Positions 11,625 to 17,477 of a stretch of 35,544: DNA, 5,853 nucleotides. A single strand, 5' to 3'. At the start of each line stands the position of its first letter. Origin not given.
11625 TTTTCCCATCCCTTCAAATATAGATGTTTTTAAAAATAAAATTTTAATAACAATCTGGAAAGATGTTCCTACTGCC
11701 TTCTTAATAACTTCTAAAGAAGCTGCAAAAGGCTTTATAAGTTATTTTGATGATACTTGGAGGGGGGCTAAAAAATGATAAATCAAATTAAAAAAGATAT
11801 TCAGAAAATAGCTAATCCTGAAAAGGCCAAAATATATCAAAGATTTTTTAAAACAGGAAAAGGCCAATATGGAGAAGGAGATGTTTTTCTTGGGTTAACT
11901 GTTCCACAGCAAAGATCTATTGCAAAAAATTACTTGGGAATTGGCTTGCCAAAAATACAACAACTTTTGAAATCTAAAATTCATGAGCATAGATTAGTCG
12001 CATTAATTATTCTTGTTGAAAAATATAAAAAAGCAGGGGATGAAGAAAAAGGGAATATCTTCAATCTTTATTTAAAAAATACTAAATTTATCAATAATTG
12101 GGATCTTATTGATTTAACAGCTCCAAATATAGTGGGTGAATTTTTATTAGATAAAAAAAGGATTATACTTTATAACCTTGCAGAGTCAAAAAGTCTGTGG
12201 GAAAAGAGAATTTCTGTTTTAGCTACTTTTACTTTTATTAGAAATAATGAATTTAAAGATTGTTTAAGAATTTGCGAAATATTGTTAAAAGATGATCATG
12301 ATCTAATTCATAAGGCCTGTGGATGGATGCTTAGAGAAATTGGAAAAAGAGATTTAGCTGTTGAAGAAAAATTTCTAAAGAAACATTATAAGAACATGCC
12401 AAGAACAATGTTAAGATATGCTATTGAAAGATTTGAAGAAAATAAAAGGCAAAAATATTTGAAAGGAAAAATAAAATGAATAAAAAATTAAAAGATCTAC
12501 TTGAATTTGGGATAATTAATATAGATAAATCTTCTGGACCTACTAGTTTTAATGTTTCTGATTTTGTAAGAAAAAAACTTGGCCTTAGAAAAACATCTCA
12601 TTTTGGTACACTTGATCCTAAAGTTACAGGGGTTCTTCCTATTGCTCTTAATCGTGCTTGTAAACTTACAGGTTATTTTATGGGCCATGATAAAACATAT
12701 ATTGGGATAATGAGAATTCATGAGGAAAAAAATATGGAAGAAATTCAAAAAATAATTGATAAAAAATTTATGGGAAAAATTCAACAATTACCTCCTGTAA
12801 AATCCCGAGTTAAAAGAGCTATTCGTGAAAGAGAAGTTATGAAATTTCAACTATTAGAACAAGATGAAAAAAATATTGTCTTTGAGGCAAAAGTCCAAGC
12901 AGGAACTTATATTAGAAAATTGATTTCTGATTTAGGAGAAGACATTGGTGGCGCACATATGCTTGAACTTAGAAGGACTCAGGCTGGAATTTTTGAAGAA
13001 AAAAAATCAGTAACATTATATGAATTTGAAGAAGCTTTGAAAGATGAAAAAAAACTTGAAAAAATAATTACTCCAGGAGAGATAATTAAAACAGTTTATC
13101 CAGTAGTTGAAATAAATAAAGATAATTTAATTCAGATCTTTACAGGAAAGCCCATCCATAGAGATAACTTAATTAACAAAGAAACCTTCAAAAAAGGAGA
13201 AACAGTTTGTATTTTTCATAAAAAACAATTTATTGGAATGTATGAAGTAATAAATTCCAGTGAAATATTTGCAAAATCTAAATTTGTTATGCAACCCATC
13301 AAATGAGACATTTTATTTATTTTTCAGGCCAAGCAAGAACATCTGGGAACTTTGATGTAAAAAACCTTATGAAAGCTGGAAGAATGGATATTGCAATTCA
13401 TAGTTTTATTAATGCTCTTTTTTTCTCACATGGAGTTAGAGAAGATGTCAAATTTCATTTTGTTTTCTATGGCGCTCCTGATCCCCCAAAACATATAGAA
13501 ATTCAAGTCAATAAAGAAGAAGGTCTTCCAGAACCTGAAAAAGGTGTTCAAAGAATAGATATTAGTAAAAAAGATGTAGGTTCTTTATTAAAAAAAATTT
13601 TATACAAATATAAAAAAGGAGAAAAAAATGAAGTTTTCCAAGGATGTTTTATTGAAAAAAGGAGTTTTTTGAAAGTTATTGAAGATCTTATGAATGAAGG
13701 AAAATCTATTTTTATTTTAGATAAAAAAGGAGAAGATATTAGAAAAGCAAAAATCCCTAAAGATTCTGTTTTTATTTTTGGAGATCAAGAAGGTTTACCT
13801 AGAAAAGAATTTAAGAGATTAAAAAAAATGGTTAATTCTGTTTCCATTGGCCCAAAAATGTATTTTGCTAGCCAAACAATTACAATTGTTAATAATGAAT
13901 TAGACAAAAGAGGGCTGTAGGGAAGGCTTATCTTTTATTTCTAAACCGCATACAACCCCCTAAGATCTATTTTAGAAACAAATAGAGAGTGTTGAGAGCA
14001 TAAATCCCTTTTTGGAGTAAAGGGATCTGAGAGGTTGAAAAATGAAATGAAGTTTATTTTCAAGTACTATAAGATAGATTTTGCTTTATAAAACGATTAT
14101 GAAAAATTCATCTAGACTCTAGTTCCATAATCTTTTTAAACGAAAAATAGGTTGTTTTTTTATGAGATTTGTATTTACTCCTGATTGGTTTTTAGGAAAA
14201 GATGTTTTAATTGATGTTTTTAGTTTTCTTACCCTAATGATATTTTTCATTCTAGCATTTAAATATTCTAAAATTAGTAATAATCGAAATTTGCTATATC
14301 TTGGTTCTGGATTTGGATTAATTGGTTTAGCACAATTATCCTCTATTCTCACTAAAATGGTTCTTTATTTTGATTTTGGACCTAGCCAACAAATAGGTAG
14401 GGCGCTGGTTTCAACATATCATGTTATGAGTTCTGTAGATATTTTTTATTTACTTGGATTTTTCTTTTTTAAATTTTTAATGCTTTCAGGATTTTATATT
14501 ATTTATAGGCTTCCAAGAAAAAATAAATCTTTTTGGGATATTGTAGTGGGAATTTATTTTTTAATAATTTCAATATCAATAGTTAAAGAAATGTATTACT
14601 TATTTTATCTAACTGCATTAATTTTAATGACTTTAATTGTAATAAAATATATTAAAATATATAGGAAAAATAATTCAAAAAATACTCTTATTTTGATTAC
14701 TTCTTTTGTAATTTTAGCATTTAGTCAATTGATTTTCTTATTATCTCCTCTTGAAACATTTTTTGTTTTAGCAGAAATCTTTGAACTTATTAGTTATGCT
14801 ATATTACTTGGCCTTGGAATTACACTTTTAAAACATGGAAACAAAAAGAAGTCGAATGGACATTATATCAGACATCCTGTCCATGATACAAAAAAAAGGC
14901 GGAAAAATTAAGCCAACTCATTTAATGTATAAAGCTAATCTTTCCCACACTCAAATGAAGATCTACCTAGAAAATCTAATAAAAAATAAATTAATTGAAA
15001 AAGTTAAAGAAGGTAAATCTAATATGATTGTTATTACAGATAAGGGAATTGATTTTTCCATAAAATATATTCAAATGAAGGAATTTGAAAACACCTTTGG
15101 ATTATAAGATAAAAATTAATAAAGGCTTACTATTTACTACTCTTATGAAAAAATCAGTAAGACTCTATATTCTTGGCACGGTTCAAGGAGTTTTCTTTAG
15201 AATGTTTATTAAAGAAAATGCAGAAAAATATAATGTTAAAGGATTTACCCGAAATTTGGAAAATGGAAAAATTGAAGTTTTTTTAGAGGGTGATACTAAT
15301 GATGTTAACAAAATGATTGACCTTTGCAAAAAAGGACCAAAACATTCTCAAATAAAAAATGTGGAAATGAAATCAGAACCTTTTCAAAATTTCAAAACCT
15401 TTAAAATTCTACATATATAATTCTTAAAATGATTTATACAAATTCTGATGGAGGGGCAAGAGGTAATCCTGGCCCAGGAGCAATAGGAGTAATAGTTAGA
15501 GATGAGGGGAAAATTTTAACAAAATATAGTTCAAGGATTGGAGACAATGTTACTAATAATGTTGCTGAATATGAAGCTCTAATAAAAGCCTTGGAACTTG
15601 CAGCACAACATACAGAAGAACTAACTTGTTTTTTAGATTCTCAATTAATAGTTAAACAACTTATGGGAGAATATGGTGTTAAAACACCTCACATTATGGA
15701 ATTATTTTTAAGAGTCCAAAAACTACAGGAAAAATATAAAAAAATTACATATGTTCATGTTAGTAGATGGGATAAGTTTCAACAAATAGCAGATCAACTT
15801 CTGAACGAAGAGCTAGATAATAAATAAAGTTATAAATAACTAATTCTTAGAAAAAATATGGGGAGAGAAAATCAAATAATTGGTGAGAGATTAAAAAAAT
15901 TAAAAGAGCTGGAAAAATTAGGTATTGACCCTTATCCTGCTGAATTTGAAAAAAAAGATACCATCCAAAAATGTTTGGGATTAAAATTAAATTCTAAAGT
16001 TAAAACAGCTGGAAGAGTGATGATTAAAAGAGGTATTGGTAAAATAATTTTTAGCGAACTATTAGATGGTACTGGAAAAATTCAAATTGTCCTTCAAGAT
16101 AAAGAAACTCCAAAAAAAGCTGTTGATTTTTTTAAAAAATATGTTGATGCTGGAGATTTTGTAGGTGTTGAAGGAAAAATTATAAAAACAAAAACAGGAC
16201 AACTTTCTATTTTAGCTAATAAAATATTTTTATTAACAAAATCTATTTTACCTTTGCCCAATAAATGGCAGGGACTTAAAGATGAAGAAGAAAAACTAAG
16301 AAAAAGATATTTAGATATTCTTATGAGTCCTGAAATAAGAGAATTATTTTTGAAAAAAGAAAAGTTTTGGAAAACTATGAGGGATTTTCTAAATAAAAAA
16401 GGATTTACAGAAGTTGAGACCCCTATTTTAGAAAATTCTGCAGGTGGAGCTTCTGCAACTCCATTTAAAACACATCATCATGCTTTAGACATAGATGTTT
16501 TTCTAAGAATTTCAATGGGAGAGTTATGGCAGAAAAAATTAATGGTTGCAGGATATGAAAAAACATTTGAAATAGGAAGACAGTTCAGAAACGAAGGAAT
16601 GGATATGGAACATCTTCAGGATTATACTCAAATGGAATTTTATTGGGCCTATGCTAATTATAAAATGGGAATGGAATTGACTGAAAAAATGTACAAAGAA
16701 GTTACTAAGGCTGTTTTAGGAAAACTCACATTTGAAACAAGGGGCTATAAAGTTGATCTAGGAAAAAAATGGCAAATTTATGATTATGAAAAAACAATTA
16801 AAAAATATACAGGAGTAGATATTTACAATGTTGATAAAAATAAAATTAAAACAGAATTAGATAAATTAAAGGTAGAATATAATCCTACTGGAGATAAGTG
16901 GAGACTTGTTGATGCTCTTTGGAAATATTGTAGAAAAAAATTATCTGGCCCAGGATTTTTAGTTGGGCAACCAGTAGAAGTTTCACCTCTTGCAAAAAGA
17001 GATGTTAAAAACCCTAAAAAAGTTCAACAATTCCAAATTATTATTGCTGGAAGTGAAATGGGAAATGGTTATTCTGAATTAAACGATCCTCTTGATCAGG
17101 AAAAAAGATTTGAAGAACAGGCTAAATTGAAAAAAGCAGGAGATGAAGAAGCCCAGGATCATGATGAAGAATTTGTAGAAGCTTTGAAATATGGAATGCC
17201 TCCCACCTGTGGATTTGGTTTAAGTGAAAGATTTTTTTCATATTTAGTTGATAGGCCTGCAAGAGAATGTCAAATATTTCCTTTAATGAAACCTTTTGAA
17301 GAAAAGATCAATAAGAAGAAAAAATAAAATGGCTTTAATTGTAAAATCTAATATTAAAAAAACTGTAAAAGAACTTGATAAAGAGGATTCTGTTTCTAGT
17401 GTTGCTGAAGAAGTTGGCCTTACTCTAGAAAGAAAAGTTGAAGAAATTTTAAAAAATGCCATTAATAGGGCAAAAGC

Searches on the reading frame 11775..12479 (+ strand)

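Call 6: search_protein_families(library=pfam, proteins=[window:11775-12479:+], max_evalue=0.001)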
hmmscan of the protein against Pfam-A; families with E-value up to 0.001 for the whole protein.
window:11775-12479:+ (234 aa): 1 family
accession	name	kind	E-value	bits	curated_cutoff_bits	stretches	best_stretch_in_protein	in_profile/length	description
PF08713.17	DNA_alkylation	-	1.4e-63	214.9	21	1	5-220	1-213/213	DNA alkylation repair enzyme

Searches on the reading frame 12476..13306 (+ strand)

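Call 6: search_protein_families(library=pfam, proteins=[window:12476-13306:+], max_evalue=0.001)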
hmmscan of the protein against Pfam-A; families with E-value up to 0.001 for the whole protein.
window:12476-13306:+ (276 aa): 4 families
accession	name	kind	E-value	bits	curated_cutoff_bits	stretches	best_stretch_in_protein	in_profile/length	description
PF01509.24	TruB_N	-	1.1e-21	78.2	27.3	1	32-146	1-149/149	TruB family pseudouridylate synthase (N terminal domain)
PF16198.10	TruB_C_2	-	3.4e-14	53.1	29.3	1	147-202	1-62/66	tRNA pseudouridylate synthase B C-terminal domain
PF21238.2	Pus10_C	-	2.6e-07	30.9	27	1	72-151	123-203/232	Pus10, C-terminal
PF08068.17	DKCLD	-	4.4e-05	23.9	27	1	2-27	32-57/58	DKCLD (NUC011) domain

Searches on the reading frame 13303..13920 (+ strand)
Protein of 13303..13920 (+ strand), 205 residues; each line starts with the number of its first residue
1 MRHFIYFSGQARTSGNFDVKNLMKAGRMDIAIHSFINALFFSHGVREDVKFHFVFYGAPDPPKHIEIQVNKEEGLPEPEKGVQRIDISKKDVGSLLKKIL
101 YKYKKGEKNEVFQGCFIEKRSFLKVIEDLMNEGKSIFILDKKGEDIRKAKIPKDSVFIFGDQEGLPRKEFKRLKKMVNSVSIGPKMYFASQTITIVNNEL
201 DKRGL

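Call 6: search_protein_families(library=pfam, proteins=[window:13303-13920:+], max_evalue=0.001)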
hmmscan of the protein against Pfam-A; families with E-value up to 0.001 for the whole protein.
window:13303-13920:+ (205 aa): 2 families
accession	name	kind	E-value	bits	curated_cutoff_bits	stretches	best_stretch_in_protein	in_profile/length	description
PF04013.17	Methyltrn_RNA_2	-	9.8e-41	140.1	25.5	1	1-203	1-196/198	Putative SAM-dependent RNA methyltransferase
PF00588.24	SpoU_methylase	-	0.00043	20.8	29.7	1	116-177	58-120/142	SpoU rRNA Methylase family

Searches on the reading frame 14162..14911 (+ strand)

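Call 6: search_protein_families(library=pfam, proteins=[window:14162-14911:+], max_evalue=0.001)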
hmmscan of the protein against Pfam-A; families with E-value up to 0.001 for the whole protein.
window:14162-14911:+ (249 aa): 1 family
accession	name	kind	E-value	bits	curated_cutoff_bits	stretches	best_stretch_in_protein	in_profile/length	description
PF17159.10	MASE3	-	0.00015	21.9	31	0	15-215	11-214/226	Membrane-associated sensor domain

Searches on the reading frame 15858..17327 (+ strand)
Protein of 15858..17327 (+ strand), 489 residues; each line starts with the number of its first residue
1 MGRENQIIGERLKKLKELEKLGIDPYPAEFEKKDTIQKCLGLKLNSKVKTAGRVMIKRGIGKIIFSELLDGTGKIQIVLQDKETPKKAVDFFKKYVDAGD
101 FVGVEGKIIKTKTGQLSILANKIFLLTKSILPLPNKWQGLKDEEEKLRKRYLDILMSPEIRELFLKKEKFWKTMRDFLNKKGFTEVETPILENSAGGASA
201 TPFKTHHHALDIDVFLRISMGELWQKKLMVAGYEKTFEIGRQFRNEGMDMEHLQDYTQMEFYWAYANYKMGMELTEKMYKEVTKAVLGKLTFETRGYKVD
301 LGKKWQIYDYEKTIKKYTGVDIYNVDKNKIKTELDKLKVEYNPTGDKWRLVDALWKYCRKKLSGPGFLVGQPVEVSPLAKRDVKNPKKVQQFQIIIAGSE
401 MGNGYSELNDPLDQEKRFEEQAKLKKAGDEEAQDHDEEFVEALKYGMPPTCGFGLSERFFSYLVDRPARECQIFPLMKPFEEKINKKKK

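Call 7: search_protein_families(library=pfam, proteins=[window:15858-17327:+], max_evalue=0.001)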
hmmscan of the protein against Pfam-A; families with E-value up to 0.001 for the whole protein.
window:15858-17327:+ (489 aa): 3 families
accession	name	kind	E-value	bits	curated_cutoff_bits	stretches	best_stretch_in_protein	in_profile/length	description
PF00152.25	tRNA-synt_2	-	2.7e-70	237.3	25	1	142-477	1-307/308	tRNA synthetases class II (D, K and N)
PF01336.31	tRNA_anti-codon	-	7.7e-15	55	27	1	48-126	1-75/75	OB-fold nucleic acid binding domain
PF01409.25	tRNA-synt_2d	-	3.1e-05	24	19.8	1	211-285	78-152/246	tRNA synthetases class II core domain (F)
